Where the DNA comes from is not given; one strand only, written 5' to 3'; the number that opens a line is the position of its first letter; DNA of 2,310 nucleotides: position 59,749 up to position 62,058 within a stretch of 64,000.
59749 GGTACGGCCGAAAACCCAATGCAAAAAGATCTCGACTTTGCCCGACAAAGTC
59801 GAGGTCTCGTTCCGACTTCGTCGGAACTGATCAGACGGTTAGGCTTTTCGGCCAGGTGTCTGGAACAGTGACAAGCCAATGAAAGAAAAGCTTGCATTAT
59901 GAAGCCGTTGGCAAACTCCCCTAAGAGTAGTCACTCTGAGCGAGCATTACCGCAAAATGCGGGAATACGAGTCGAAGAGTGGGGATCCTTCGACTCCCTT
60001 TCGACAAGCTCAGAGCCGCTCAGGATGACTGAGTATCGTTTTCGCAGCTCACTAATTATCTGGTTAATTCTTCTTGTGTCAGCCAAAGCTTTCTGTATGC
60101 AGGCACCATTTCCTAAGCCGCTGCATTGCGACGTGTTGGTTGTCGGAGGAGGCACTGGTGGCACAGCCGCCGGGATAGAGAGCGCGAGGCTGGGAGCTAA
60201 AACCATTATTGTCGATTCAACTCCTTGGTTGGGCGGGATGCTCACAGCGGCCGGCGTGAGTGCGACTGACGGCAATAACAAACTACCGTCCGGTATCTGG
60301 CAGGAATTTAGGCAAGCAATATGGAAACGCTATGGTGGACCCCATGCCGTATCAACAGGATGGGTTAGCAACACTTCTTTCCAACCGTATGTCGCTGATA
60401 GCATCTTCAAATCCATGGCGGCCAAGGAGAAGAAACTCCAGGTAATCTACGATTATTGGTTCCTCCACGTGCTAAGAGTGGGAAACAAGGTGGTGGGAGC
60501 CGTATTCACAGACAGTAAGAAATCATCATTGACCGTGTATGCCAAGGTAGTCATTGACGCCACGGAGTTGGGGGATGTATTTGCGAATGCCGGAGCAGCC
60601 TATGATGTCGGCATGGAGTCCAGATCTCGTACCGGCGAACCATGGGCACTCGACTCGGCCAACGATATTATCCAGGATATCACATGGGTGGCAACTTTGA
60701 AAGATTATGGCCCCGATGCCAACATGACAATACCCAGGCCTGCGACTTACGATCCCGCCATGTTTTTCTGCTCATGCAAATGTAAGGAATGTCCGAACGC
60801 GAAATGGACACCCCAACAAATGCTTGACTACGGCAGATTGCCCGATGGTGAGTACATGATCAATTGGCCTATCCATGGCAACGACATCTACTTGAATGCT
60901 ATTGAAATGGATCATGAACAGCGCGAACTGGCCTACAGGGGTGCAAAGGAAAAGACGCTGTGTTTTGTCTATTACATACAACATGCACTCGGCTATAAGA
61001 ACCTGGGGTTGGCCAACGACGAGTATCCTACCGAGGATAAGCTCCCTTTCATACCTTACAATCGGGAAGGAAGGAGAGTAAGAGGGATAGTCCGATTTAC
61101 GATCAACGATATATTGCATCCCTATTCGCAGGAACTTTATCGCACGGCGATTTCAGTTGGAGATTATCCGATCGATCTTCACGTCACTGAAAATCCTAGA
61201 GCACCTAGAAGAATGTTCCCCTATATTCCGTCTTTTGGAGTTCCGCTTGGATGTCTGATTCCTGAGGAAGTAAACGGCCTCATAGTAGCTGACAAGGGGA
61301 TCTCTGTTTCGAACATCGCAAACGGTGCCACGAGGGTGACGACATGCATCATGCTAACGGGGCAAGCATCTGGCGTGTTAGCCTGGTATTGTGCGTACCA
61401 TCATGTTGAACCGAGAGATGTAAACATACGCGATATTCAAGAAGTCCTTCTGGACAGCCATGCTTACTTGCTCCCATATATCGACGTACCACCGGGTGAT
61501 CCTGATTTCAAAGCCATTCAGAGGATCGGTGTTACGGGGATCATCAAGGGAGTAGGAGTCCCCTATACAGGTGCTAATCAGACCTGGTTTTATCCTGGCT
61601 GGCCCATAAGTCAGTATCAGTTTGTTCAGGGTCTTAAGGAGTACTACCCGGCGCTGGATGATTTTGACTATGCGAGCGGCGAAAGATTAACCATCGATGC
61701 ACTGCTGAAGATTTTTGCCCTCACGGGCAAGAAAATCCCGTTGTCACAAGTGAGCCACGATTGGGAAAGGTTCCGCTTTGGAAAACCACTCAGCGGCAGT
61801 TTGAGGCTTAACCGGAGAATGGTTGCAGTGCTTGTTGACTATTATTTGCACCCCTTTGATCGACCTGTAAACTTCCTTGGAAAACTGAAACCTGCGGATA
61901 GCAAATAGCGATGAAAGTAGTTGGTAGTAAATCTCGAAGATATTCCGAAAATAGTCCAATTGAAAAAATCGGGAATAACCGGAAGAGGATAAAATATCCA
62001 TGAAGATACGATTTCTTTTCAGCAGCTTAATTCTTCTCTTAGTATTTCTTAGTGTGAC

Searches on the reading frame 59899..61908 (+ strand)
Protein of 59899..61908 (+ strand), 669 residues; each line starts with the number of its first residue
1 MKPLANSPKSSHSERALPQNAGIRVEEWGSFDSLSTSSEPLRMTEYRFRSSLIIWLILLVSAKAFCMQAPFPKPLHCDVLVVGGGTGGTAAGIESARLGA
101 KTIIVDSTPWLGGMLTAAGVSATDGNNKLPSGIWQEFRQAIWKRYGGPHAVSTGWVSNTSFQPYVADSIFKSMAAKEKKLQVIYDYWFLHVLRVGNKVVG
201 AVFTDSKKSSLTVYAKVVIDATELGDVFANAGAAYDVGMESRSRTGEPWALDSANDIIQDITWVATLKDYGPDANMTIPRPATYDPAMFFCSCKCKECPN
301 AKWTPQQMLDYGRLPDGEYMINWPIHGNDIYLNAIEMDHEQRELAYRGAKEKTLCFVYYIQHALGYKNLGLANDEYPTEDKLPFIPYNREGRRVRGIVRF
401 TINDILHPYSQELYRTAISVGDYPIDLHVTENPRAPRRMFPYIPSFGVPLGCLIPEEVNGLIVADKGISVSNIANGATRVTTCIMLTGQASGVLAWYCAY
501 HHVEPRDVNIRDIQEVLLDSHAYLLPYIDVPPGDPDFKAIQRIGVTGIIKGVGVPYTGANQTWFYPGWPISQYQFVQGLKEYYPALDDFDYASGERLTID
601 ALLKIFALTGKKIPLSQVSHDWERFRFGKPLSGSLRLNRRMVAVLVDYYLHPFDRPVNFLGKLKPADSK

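Call 3: search_protein_families(library=pfam, proteins=[window:59899-61908:+], max_evalue=0.01)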
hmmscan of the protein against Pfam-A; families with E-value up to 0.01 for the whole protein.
window:59899-61908:+ (669 aa): 4 families
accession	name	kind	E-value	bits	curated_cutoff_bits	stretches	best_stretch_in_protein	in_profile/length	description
PF12831.13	FAD_oxidored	-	1.8e-92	311.3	27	1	78-517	1-416/416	FAD dependent oxidoreductase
PF00890.30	FAD_binding_2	-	1.7e-06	27.9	20.4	1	78-119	1-42/414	FAD binding domain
PF07992.20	Pyr_redox_2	-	0.00092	19.2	26.1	1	78-127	2-53/291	Pyridine nucleotide-disulphide oxidoreductase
PF01134.28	GIDA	-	0.0043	16.6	22.1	1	78-105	1-28/391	Glucose inhibited division protein A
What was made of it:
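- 59899..61908 (+): FAD-dependent oxidoreductase (PF12831). A conserved neighbour of G genes. Call 3.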

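Call 4: search_protein_families(library=ncbifam, proteins=[window:59899-61908:+], max_evalue=0.01)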
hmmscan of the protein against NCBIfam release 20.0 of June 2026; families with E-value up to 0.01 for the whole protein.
window:59899-61908:+ (669 aa): 26 families (the best 25 are shown)
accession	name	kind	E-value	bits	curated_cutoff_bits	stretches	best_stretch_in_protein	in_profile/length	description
TIGR01372.1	soxA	subfamily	3.4e-08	31.8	1164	1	75-126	167-217/996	sarcosine oxidase subunit alpha family protein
NF004789.0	PRK06134.1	subfamily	1.1e-05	24.2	747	1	72-119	8-55/581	FAD-dependent oxidoreductase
TIGR01350.1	lipoamide_DH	equivalog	7.6e-05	21.6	408.8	1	77-118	2-42/461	dihydrolipoyl dehydrogenase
NF009476.0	PRK12839.1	equivalog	7.9e-05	21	940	1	74-120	6-52/572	FAD-dependent oxidoreductase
NF053677.1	Desat2ChcC2Cyan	equivalog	8.7e-05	21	900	1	77-126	1-51/558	4-oxocyclohex-2-ene-1-carboxylate 5-dehydrogenase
NF003585.0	PRK05249.1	equivalog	0.00012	20.8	465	1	75-119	5-49/464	Si-specific NAD(P)(+) transhydrogenase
NF009473.0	PRK12835.1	subfamily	0.00018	20.1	837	1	76-119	11-54/585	FAD-binding protein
NF041160.1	DGGPL_Thplmales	equivalog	0.0003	19.8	780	0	77-115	4-42/396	digeranylgeranylglycerophospholipid reductase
NF005510.0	PRK07121.1-3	subfamily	0.00037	19.4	481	1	76-114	22-60/492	FAD-binding protein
NF010374.0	PRK13800.1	equivalog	0.00039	18.8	1196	1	74-106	11-43/898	fumarate reductase/succinate dehydrogenase flavoprotein subunit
NF009410.0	PRK12771.1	subfamily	0.00054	18.7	516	1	78-115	140-177/566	NAD(P)-binding protein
NF009478.0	PRK12844.1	equivalog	0.00067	18.1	789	1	77-120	9-52/559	3-ketosteroid-delta-1-dehydrogenase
NF009477.0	PRK12843.1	equivalog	0.00072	18.1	758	1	76-117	16-57/578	FAD-dependent oxidoreductase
NF004900.0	PRK06263.1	equivalog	0.00086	18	718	0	75-106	6-37/546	fumarate reductase (CoM/CoB) subunit TfrA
NF004820.0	PRK06175.1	equivalog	0.00099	18.1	472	1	166-232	131-196/433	L-aspartate oxidase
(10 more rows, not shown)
